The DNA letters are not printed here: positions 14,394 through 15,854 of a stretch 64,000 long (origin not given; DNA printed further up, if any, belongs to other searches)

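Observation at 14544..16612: Uncharacterised cassette: 386-aa protein with a HEPN-like RNTTGH motif, a 2-TM miniprotein and a divergent XRE regulator, next to vapBC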

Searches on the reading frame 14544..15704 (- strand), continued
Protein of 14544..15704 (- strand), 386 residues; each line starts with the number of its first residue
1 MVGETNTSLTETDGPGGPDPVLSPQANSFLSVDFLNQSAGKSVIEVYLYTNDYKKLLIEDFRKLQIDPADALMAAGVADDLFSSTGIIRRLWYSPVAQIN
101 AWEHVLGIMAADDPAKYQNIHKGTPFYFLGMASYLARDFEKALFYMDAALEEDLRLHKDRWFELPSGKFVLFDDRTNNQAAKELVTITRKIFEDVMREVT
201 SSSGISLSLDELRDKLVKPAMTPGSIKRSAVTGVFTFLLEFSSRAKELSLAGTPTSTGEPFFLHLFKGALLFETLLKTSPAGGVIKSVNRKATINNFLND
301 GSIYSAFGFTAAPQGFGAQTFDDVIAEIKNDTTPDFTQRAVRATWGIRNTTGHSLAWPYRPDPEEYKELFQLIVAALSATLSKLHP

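Call 24: fold_search(model_id=the predicted structure, library=viral)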
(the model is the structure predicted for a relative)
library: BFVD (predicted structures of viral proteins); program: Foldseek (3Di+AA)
matches with E <= 10: 74; with E <= 0.001: 0
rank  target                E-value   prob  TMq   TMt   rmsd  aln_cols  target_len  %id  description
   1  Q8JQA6                5.3e-01  0.10  0.16  0.16  19.9       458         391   14  Membrane protein UL43 [Bovine alphaherpesvirus 2]
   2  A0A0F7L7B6            5.5e-01  0.04  0.09  0.06  26.5       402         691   12  Tail length phage protein [uncultured marine virus]
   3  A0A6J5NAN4            8.1e-01  0.11  0.16  0.12  35.7       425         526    9  Uncharacterized protein [uncultured Caudovirales phage]
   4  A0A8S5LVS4            8.1e-01  0.08  0.15  0.14  20.8       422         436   12  Minor tail protein [Siphoviridae sp. ctkzC12]
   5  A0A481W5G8            8.8e-01  0.05  0.12  0.11  27.6       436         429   12  Virion structural protein [Pseudomonas phage Psa21]
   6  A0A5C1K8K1            1.1e+00  0.03  0.10  0.09  28.2       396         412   13  Virion structural protein [Pseudomonas phage vB_PaeM_PS119XW]
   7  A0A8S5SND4            1.2e+00  0.06  0.14  0.12  25.7       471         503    8  Uncharacterized protein [Siphoviridae sp. ct7Qv4]
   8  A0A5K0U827            1.4e+00  0.16  0.22  0.24  16.7       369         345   14  Gamma-soluble NSF attachment protein (Fragment) [Yasminevirus sp. GU-2018]
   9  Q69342                1.6e+00  0.05  0.14  0.14  18.8       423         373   12  Prv43 [Suid herpesvirus 1]
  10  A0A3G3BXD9            1.8e+00  0.08  0.18  0.18  23.7       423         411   11  (no name in the UniProt tables at hand)
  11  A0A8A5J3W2            2.0e+00  0.35  0.20  0.39  12.2       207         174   11  (no name in the UniProt tables at hand)
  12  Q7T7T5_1              2.1e+00  0.04  0.15  0.06  29.1       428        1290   15  Polyprotein [Heterosigma akashiwo RNA virus (strain SOG263)]
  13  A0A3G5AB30            2.1e+00  0.03  0.11  0.12  22.8       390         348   10  Tetratricopeptide repeat protein [Hyperionvirus sp.]
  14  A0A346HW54            2.2e+00  0.02  0.09  0.04  51.5       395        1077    9  (no name in the UniProt tables at hand)
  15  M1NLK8                2.3e+00  0.11  0.21  0.23  18.5       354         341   11  Repeat protein [Moumouvirus goulette]
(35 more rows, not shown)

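Call 25: find_related_loci(query=A1, collection=genome_contigs, flank=5000)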
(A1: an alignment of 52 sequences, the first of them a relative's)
Query A1 (386 aa) in genome_contigs; peptide patterns used: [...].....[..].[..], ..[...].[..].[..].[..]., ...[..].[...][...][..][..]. (x = any residue, [..] = any of these).
133 stretches matched a pattern; 92 encode a relative of the query (tblastn E <= 1e-3); the best 80 are kept; 80 distinct loci.
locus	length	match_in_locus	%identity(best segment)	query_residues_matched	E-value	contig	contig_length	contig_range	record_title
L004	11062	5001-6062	44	41-386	3e-94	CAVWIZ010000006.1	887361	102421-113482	MAG: uncultured Acidobacteriota bacterium isolate MFD02242.bin.2.28 genome assembly, contig: contig_5182, whole genome s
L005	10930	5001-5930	35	67-385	7e-51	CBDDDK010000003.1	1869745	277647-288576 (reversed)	MAG: Longimicrobiales bacterium isolate d6bf1850-4cd7-453d-9a48-8c1bda8f1438 genome assembly, contig: contig_3, whole ge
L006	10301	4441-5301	38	99-384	3e-51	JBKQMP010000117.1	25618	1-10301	MAG: Dissulfurispiraceae bacterium isolate LABRr1A1B1C__bin_2 LABRr1A1B1C_000000184913, whole genome shotgun sequence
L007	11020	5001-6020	29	37-385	3e-50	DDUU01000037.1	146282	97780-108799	MAG TPA_asm: Ignavibacteria bacterium UBA2330 UBA2330_contig_590, whole genome shotgun sequence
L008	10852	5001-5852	36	99-385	3e-48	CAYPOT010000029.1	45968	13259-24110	MAG TPA_asm: uncultured Nitrospiraceae bacterium isolate ERP113451_co1_289 genome assembly, contig: NODE_698_length_4596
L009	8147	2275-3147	29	95-377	6e-47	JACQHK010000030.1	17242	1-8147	MAG: Candidatus Microgenomates bacterium isolate NC_groundwater_1097_Ag_S2p5_39_41 S_2p5_S6_coassembly_k141_2562029, who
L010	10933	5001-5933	33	61-382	8e-46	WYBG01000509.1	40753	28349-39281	MAG: Deltaproteobacteria bacterium isolate PRO9 k127_554346, whole genome shotgun sequence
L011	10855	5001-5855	34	94-385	7e-46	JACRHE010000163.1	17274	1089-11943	MAG: Nitrospirae bacterium isolate NC_groundwater_1769_Pr3_B-0.1um_50_9 SR-2_scaffold_141_3062113, whole genome shotgun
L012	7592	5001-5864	33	95-377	3e-45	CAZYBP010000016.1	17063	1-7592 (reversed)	MAG TPA_asm: uncultured Gammaproteobacteria bacterium isolate binchicken_co227_340 genome assembly, contig: NODE_6101_le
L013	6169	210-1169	32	55-385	5e-43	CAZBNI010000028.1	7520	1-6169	MAG TPA_asm: uncultured Gammaproteobacteria bacterium isolate binchicken_co19_652 genome assembly, contig: NODE_17198_le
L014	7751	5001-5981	31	66-384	2e-42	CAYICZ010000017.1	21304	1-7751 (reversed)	MAG TPA_asm: uncultured Gammaproteobacteria bacterium isolate ERP119705_co18_1 genome assembly, contig: NODE_2919_length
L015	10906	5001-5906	35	78-386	3e-42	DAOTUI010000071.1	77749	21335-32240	MAG TPA_asm: Chloroflexaceae bacterium isolate F17_50 k129_2040029, whole genome shotgun sequence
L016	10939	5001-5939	31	66-384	8e-41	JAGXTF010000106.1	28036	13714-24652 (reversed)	MAG: Bacteroidetes bacterium isolate CROMO_BS_85_0 c_000000988617, whole genome shotgun sequence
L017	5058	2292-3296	31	48-386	1e-40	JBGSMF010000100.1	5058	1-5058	MAG: Thermoflexales bacterium isolate JTS-AC224 k141_1824329, whole genome shotgun sequence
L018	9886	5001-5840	33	95-383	2e-40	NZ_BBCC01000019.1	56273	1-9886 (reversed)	Desulfosarcina cetonica JCM 12296, whole genome shotgun sequence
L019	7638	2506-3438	31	42-383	4e-40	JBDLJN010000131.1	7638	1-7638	MAG: Planctomycetota bacterium isolate MAG098 MAG098_131, whole genome shotgun sequence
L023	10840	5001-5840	34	95-383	6e-39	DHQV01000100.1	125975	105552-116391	MAG TPA_asm: Deltaproteobacteria bacterium UBA5329 UBA5329_contig_1202, whole genome shotgun sequence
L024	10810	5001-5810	31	113-385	2e-38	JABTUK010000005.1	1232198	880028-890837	MAG: Anaerolineales bacterium isolate H5_CFX5 seq005, whole genome shotgun sequence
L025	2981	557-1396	31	95-383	1e-38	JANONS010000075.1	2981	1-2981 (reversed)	MAG: Armatimonadota bacterium isolate VAR_43_metabat_323 VAR_43_k141_3730732, whole genome shotgun sequence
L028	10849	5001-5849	31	99-385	1e-36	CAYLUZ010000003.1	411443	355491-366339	MAG TPA_asm: uncultured Leptolinea sp. isolate SRP302447_co2_431 genome assembly, contig: NODE_58_length_411443_cov_25.8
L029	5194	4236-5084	32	95-383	6e-37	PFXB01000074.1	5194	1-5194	MAG: candidate division WWE3 bacterium CG_4_9_14_3_um_filter_43_9 CG_4_9_14_3_um_filter_150_scaffold_21198_c, whole geno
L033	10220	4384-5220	30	95-383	3e-34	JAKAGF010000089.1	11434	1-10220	MAG: Nitrospirae bacterium isolate WY2.bin147 NODE_8997_length_11434_cov_2.558592, whole genome shotgun sequence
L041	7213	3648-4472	30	113-385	7e-31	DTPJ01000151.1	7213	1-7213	MAG TPA_asm: Candidatus Poribacteria bacterium isolate SpSt-970 Ga0123519_10026821, whole genome shotgun sequence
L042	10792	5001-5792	30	113-385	1e-30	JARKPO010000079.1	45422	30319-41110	MAG: Levilinea sp. isolate D180_maxbin.003 k141_80825, whole genome shotgun sequence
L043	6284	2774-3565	31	113-385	4e-30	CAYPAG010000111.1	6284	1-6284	MAG TPA_asm: uncultured Pelolinea sp. isolate binchicken_co27_376 genome assembly, contig: NODE_21781_length_6284_cov_9.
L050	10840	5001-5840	28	115-385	1e-22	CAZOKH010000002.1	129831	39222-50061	MAG TPA_asm: uncultured Anaerolineaceae bacterium isolate binchicken_co27_441 genome assembly, contig: NODE_178_length_1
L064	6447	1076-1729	23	50-281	3e-11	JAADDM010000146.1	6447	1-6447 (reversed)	MAG: Gammaproteobacteria bacterium isolate L_MaxBin.137 contig-127_16051, whole genome shotgun sequence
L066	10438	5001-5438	29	120-276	6e-11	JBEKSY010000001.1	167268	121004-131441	MAG: Anaerolineales bacterium isolate SPRUCE 545 SPRUCE_545_1, whole genome shotgun sequence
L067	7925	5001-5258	36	90-185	9e-11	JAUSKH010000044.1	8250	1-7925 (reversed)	MAG: Nanoarchaeota archaeon isolate E14_metabat.bin.43 E14_k141_1726070, whole genome shotgun sequence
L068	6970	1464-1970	27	34-217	1e-10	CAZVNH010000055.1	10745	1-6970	MAG TPA_asm: uncultured Thermoplasmatales archaeon isolate binchicken_co338_5 genome assembly, contig: NODE_1585_length_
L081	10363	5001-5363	26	99-218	3e-9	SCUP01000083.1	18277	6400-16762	MAG: Nitrosarchaeum sp. isolate GW199_bin.3 GW199_bin.3-1305, whole genome shotgun sequence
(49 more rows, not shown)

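Call 28: search_protein_families(library=pfam, proteins=[L023:1946-3541:+, L023:3544-4854:+, L042:1084-3588:+, L042:3585-4796:+, L007:68-4960:+, L024:504-4157:+, L067:234-3014:+, L006:6504-8453:+, L068:2501-5902:-], max_evalue=0.001)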
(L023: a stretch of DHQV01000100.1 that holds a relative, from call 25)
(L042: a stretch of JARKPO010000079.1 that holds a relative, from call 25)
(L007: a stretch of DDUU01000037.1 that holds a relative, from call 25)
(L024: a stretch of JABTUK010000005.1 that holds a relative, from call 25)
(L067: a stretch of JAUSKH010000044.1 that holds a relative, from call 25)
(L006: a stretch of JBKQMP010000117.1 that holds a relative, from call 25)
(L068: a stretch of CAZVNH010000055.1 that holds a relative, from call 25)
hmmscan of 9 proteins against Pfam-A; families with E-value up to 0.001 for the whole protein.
L023:1946-3541:+ (531 aa): 5 families
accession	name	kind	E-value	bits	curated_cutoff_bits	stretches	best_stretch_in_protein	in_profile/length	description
PF02384.22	N6_Mtase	-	4.6e-115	384.7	20.4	1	170-490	2-311/311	N-6 DNA Methylase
PF12161.14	HsdM_N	-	1.7e-24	87.4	24.5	1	28-156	2-133/135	HsdM N-terminal domain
PF05175.20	MTS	-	0.00024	21.2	23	1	204-303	21-110/170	Methyltransferase small domain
PF01170.24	UPF0020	-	0.00035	20.8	22.3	0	213-303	27-133/197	RMKL-like, methyltransferase domain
PF07669.17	Eco57I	-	0.00057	20.4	25.3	0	276-385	59-171/171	Eco57I restriction-modification methylase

L023:3544-4854:+ (436 aa): 1 family
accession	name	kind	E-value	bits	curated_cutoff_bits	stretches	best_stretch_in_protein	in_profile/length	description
PF01420.25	Methylase_S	-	1e-26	94.6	22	2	10-187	1-168/168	Type I restriction modification DNA specificity domain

L042:1084-3588:+ (834 aa): 4 families
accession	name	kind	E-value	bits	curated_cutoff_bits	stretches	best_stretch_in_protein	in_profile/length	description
PF02384.22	N6_Mtase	-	1.7e-107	359.8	20.4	1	173-479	4-308/311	N-6 DNA Methylase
PF12161.14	HsdM_N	-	1.1e-26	94.5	24.5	1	9-159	1-135/135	HsdM N-terminal domain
PF07669.17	Eco57I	-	8e-07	29.7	25.3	1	269-382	44-163/171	Eco57I restriction-modification methylase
PF01170.24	UPF0020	-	1.2e-05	25.6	22.3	1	206-324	19-148/197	RMKL-like, methyltransferase domain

L042:3585-4796:+ (403 aa): 1 family
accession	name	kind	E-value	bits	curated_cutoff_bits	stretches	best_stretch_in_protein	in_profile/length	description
PF01420.25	Methylase_S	-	3.3e-28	99.4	22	2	16-164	14-161/168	Type I restriction modification DNA specificity domain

L007:68-4960:+ (1630 aa): 7 families
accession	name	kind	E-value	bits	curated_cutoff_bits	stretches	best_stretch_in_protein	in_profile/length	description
PF18135.7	Type_ISP_C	-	1.7e-108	363.2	25.9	1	1243-1606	2-342/342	Type ISP C-terminal specificity domain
PF22240.1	ISP_coupler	-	1.9e-51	174.2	27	1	723-847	1-126/126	Type ISP restriction-modification enzyme, coupler domain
PF13156.12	Mrr_cat_2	-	3.4e-44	150.2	22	1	37-166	2-123/127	Restriction endonuclease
PF04851.21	ResIII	-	8.2e-24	84.8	22.5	1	177-382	2-163/164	Type III restriction enzyme, res subunit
PF00271.37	Helicase_C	-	3e-09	37.5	23.5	1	523-601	37-109/110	Helicase conserved C-terminal domain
PF00270.35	DEAD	-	5.1e-07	30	26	1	181-382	2-161/167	DEAD/DEAH box helicase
PF07669.17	Eco57I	-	6.7e-07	30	25.3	1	999-1118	49-149/171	Eco57I restriction-modification methylase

L024:504-4157:+ (1217 aa): 4 families
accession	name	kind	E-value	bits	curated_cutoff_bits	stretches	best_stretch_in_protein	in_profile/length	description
PF07669.17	Eco57I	-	2.8e-37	128.9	25.3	1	669-917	1-171/171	Eco57I restriction-modification methylase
PF12950.13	TaqI_C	-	6.1e-12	46.3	26.5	1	1043-1157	6-118/118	TaqI-like C-terminal specificity domain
PF02384.22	N6_Mtase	-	1.3e-10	41.6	20.4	0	467-508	3-40/311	N-6 DNA Methylase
PF20473.4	MmeI_Mtase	-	2.5e-06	27.3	27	0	562-596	10-44/259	MmeI, DNA-methyltransferase domain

L067:234-3014:+ (926 aa): 5 families
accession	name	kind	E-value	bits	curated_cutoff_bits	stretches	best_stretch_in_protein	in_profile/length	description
PF07669.17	Eco57I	-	7.8e-43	147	25.3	1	289-564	1-171/171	Eco57I restriction-modification methylase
PF02384.22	N6_Mtase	-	6.4e-14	52.4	20.4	1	242-310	48-99/311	N-6 DNA Methylase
PF20473.4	MmeI_Mtase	-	7.4e-10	38.9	27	1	234-311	13-85/259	MmeI, DNA-methyltransferase domain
PF12950.13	TaqI_C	-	8.1e-08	33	26.5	1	741-856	18-116/118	TaqI-like C-terminal specificity domain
PF01170.24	UPF0020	-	4.2e-07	30.3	22.3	1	241-307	29-95/197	RMKL-like, methyltransferase domain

L006:6504-8453:+ (649 aa): 2 families
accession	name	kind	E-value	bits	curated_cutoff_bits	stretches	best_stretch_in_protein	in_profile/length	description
PF02384.22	N6_Mtase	-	1e-60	206.2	20.4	1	152-460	5-289/311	N-6 DNA Methylase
PF12161.14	HsdM_N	-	5.6e-27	95.4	24.5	1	6-138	1-135/135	HsdM N-terminal domain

L068:2501-5902:- (1133 aa): 6 families
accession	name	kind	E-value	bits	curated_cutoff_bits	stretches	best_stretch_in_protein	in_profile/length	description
PF07669.17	Eco57I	-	4.1e-38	131.6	25.3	1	498-673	2-171/171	Eco57I restriction-modification methylase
PF02384.22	N6_Mtase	-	4.8e-28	98.8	20.4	1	386-694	2-240/311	N-6 DNA Methylase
PF12950.13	TaqI_C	-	5.1e-14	53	26.5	1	804-962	2-118/118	TaqI-like C-terminal specificity domain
PF20473.4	MmeI_Mtase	-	1.1e-10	41.6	27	1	430-640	17-200/259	MmeI, DNA-methyltransferase domain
PF01170.24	UPF0020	-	6.3e-05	23.2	22.3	0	432-595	28-139/197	RMKL-like, methyltransferase domain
PF13588.12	HSDR_N_2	-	0.00012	22.5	25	1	28-122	2-103/110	Type I restriction enzyme R protein N terminus (HSDR_N)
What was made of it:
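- L024, L067 and L068 have Type IIG enzymes nearby, abutting the family gene in L068 (call 28).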

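Call 32: find_encoding_contigs(protein=window:14544-15704:-, flank=8000, max_places=3)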
Protein window:14544-15704:- (386 aa): 1 contig read that carries it; 1 place shown.
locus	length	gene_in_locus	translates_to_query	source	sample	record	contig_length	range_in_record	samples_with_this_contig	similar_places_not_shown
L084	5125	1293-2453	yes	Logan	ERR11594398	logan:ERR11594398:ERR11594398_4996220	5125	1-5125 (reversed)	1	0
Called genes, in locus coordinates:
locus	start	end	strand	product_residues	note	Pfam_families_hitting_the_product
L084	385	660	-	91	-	PF13744:HTH_37, PF13560:HTH_31, PF12844:HTH_19 (weak), PF13413:HTH_25 (weak), PF13443:HTH_26, PF01381:HTH_3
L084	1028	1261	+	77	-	-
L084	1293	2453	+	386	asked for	-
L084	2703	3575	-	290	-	-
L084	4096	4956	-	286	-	PF00941:FAD_binding_5, PF03450:CO_deh_flav_C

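Call 33: find_encoding_contigs(protein=P0009, flank=6000, max_places=3)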
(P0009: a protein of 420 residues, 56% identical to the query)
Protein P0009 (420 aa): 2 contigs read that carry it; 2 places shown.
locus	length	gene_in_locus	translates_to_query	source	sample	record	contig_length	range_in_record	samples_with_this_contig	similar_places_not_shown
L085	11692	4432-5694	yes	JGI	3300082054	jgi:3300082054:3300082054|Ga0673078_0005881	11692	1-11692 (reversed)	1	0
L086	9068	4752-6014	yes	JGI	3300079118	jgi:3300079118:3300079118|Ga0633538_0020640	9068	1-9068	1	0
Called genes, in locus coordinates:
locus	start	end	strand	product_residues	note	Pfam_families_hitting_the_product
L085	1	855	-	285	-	?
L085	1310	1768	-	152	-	PF01850:PIN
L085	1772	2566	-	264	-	-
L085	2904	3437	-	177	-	PF07929:PRiA4_ORF3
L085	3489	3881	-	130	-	PF01934:HepT-like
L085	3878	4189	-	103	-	PF01909:NTP_transf_2, PF18765:Polbeta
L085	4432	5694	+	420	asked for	-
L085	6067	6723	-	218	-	-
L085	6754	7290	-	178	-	PF20469:OLD-like_TOPRIM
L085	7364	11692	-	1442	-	?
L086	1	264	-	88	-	?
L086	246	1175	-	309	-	PF13091:PLDc_2 (weak)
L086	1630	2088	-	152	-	PF01850:PIN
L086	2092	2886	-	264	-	-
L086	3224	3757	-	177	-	PF07929:PRiA4_ORF3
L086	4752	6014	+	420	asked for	-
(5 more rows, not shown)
